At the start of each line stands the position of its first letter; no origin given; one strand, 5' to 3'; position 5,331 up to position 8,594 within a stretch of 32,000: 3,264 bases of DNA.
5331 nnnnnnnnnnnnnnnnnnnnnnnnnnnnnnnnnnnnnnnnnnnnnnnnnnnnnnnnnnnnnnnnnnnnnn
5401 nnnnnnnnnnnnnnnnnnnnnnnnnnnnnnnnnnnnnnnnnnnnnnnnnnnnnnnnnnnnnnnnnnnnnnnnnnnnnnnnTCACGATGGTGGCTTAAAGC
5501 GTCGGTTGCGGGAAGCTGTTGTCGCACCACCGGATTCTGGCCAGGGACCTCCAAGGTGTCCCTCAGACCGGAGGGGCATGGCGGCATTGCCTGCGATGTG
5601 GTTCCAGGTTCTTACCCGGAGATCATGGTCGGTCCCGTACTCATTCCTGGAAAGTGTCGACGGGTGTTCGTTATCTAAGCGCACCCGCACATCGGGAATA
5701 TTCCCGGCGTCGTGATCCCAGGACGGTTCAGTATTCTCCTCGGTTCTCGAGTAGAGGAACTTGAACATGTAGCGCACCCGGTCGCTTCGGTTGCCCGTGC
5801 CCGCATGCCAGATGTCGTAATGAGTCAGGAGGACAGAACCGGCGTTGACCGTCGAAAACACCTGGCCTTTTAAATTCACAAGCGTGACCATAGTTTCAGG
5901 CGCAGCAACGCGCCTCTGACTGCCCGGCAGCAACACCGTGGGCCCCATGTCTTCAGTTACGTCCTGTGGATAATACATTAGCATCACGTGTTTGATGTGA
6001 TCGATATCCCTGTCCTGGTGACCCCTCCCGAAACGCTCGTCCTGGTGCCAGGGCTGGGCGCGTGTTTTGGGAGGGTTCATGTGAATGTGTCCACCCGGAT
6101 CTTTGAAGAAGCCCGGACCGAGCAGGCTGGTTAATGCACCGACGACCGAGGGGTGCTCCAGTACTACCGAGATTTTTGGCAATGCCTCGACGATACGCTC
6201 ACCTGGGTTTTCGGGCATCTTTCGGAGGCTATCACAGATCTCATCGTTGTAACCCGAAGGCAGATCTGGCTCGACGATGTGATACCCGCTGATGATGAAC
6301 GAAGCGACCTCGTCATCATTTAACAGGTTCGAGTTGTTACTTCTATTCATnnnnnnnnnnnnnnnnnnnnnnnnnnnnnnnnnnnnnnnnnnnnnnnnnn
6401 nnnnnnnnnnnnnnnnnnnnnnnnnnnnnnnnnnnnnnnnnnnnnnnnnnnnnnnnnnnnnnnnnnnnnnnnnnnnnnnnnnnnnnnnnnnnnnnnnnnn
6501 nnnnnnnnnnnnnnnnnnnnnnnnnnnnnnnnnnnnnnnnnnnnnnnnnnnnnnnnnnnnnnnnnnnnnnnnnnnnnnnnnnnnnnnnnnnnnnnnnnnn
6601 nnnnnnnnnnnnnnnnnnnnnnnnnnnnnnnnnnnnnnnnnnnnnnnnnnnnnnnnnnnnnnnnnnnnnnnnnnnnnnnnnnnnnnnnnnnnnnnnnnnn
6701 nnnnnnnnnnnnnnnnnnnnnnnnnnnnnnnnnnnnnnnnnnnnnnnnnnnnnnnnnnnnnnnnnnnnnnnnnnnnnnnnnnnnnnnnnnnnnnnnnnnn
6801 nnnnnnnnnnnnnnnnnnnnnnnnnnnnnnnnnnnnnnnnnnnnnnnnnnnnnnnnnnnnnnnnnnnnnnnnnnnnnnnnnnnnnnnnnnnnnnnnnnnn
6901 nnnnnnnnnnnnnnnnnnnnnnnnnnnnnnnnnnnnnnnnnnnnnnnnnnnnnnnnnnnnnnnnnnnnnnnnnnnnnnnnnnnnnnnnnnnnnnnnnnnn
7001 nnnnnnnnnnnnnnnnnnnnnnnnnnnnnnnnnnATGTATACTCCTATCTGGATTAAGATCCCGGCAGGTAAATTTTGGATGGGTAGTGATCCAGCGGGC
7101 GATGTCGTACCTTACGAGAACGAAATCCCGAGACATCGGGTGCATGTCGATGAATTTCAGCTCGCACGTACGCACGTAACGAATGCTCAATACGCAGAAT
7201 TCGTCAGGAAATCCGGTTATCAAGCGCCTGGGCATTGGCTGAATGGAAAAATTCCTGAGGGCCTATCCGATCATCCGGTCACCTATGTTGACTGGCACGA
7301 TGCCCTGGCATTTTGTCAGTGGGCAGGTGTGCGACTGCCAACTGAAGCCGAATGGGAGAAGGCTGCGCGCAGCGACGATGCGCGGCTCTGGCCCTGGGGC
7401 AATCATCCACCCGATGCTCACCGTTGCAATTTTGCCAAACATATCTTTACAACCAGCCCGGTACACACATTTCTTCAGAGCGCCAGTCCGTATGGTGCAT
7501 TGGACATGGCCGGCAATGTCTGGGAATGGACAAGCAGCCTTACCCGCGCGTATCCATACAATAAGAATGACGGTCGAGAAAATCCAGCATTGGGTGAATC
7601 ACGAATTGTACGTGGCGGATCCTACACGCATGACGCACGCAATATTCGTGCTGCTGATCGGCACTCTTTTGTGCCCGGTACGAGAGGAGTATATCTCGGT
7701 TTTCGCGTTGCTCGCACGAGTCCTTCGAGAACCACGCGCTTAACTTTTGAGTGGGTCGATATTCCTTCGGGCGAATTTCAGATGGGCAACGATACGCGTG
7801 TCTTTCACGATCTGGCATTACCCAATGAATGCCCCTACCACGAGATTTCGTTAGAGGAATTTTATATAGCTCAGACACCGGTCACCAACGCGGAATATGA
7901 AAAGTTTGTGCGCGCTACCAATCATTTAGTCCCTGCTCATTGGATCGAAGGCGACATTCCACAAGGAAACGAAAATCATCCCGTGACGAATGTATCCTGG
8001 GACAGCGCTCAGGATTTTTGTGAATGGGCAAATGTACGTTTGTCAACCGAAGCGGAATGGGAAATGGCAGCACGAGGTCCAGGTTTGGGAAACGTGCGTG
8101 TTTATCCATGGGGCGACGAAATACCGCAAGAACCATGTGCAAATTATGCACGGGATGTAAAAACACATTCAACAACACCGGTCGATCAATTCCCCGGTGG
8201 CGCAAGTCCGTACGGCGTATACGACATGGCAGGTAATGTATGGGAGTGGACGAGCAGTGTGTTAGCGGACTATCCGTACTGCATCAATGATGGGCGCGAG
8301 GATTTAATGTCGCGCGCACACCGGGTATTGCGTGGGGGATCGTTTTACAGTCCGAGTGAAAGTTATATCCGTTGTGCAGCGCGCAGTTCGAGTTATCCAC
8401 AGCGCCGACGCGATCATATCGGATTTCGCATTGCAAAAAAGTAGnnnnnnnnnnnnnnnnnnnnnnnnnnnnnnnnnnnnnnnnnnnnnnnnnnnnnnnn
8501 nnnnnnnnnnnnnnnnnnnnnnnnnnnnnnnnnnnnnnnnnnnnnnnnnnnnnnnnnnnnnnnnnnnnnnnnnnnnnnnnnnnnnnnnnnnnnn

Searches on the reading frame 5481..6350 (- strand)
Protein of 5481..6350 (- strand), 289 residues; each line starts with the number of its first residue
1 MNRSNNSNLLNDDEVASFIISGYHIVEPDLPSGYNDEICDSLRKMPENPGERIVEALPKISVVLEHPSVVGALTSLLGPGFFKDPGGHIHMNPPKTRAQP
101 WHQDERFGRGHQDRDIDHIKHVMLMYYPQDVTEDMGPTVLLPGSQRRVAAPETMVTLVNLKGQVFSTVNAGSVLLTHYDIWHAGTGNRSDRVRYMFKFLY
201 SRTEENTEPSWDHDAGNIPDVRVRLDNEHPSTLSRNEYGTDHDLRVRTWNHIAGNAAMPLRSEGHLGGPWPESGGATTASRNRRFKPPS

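Call 40: search_protein_families(library=pfam, proteins=[window:5481-6350:-])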
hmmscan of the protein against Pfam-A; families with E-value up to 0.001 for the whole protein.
window:5481-6350:- (289 aa): 1 family
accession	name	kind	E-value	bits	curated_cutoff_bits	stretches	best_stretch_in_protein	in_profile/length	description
PF05721.19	PhyH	-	3.6e-14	54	22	1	65-193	66-211/213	Phytanoyl-CoA dioxygenase (PhyH)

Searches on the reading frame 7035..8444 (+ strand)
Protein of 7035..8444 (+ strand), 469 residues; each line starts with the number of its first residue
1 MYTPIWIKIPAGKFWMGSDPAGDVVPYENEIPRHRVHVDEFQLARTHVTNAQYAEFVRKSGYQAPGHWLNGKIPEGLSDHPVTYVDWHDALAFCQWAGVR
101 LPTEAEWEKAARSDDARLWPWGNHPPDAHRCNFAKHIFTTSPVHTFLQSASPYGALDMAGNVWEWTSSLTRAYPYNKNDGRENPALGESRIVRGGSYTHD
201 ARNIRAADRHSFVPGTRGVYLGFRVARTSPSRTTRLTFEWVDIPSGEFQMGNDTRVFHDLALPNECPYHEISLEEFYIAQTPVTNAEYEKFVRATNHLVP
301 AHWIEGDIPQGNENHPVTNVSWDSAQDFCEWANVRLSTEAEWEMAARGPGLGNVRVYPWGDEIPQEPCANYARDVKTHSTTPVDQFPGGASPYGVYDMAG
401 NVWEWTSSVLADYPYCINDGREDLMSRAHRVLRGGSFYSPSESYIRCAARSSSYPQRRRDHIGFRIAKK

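Call 40: search_protein_families(library=pfam, proteins=[window:7035-8444:+])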
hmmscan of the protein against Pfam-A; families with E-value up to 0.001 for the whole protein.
window:7035-8444:+ (469 aa): 1 family
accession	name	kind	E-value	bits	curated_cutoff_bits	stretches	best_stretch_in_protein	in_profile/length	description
PF03781.23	FGE-sulfatase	-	5.9e-114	380.4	23.3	2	239-468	4-255/255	Sulfatase-modifying factor enzyme 1-like domain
